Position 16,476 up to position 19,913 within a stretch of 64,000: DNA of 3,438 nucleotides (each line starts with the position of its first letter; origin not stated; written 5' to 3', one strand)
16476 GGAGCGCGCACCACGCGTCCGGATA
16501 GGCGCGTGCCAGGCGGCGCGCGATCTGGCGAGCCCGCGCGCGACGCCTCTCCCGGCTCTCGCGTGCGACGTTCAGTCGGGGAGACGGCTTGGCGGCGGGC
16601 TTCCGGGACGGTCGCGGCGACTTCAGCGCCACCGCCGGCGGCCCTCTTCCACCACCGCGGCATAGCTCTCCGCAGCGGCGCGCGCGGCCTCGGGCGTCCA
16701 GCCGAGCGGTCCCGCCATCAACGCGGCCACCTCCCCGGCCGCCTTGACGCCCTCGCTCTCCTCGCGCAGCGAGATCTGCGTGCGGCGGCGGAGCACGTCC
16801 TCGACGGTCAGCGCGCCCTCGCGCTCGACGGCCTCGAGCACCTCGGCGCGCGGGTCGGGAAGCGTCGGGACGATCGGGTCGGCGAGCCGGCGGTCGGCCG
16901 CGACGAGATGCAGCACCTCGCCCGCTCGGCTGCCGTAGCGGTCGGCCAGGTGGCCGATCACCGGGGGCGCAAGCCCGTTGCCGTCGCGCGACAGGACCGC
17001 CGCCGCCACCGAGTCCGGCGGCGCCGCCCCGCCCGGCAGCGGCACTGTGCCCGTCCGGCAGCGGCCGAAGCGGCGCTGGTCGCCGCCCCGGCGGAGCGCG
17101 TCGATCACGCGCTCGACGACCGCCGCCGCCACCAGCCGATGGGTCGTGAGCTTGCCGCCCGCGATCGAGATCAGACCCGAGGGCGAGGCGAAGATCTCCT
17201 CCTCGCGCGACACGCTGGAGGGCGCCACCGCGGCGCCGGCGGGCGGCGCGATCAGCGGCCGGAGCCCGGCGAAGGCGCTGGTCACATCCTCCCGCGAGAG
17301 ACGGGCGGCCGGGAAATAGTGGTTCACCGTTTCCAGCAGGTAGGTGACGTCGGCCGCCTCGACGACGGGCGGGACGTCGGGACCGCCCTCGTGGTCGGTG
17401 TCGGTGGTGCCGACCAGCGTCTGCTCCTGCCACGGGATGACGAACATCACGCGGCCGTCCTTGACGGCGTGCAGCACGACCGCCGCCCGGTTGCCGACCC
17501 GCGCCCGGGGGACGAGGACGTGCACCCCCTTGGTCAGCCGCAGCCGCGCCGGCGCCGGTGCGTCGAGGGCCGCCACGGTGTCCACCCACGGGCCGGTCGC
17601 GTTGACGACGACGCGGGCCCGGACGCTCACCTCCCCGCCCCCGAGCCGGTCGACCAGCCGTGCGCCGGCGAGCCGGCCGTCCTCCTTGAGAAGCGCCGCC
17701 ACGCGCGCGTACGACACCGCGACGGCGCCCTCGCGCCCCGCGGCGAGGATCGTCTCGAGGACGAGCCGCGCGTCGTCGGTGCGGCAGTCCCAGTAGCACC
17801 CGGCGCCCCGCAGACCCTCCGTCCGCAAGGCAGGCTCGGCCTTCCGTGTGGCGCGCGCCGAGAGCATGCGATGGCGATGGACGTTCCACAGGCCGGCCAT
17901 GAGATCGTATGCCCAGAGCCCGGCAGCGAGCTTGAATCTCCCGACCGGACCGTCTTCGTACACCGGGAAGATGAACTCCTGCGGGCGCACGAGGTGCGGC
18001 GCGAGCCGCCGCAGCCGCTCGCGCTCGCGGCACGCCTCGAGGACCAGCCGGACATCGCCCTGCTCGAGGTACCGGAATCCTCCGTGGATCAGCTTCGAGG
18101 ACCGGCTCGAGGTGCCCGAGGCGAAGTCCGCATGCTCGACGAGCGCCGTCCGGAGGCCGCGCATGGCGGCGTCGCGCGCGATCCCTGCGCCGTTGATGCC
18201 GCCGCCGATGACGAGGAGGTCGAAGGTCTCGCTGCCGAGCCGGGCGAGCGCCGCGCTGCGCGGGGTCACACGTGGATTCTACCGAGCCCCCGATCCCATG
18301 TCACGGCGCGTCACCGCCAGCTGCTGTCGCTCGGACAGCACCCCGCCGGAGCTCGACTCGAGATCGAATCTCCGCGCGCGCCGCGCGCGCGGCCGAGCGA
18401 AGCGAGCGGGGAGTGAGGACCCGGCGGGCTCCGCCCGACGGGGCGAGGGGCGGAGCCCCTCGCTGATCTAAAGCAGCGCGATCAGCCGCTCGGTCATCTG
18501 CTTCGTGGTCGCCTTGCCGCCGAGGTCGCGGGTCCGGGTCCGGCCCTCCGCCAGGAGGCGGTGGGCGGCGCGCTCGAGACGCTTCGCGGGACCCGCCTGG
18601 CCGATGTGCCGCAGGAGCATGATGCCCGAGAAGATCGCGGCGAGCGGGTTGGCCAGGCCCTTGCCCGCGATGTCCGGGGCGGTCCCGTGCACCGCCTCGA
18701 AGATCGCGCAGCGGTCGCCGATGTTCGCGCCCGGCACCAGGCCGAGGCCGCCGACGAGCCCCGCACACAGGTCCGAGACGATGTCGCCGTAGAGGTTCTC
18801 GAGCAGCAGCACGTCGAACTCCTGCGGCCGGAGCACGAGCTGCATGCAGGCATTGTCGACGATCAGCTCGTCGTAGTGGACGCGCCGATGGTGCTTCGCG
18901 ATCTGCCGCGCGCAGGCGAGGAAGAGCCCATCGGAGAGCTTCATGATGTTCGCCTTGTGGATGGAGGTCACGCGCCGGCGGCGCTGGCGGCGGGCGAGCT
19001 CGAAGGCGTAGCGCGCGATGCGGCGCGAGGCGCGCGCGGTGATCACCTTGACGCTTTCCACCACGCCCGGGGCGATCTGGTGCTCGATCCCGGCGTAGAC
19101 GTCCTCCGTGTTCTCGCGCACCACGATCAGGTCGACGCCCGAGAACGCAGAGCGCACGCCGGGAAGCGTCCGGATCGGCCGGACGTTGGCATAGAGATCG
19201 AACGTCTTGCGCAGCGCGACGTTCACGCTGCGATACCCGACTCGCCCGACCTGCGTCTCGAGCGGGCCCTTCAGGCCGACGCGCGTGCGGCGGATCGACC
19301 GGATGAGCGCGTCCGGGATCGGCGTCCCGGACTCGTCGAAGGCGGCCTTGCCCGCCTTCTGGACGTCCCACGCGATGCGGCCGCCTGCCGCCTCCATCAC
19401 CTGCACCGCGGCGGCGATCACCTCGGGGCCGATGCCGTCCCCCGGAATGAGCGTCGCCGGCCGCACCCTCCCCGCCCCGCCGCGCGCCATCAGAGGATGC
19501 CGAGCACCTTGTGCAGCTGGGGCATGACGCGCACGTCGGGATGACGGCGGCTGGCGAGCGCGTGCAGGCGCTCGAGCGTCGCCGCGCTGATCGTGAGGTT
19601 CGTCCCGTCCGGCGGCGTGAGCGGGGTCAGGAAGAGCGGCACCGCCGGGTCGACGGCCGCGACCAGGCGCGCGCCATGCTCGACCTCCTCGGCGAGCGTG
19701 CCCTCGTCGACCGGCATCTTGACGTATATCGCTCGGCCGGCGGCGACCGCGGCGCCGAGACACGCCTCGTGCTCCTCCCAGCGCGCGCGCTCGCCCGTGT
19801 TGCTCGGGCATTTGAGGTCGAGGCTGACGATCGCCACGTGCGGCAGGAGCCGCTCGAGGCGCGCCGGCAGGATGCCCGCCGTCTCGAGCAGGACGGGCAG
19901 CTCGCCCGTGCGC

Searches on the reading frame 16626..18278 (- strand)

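Call 9: search_protein_families(library=pfam, proteins=[window:16626-18278:-], max_evalue=0.001)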
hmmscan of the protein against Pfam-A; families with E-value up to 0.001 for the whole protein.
window:16626-18278:- (551 aa): 5 families
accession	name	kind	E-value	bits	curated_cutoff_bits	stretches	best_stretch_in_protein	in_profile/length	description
PF01266.30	DAO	-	3.7e-53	181.7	27.9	1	20-379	1-351/353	FAD dependent oxidoreductase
PF16901.10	DAO_C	-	2.1e-25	89.5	31.4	1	407-530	1-124/126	C-terminal domain of alpha-glycerophosphate oxidase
PF12831.13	FAD_oxidored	-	2.1e-07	31.1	27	1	20-64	1-45/416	FAD dependent oxidoreductase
PF00890.30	FAD_binding_2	-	2.6e-05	24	20.4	0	20-61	1-42/414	FAD binding domain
PF01494.25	FAD_binding_3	-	4.3e-05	23.3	22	1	20-289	3-229/349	FAD binding domain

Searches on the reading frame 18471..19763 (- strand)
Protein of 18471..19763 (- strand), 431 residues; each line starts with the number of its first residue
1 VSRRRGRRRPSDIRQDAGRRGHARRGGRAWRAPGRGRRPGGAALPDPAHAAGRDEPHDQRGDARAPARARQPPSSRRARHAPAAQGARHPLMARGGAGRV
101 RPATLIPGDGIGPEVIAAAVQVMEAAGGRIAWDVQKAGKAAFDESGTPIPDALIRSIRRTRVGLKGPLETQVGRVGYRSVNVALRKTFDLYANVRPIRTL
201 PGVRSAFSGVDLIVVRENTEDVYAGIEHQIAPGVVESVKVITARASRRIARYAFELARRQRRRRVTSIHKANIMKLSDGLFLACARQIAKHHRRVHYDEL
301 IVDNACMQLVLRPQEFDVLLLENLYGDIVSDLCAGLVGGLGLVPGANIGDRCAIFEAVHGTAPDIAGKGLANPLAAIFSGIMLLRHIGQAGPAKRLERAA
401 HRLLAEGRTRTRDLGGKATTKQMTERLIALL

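Call 60: search_protein_families(library=pfam, proteins=[window:18471-19763:-], max_evalue=0.001)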
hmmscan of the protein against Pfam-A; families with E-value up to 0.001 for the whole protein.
window:18471-19763:- (431 aa): 1 family
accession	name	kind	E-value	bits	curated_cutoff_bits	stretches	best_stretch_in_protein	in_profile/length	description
PF00180.25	Iso_dh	-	9.3e-102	341.3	27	1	104-426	3-347/348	Isocitrate/isopropylmalate dehydrogenase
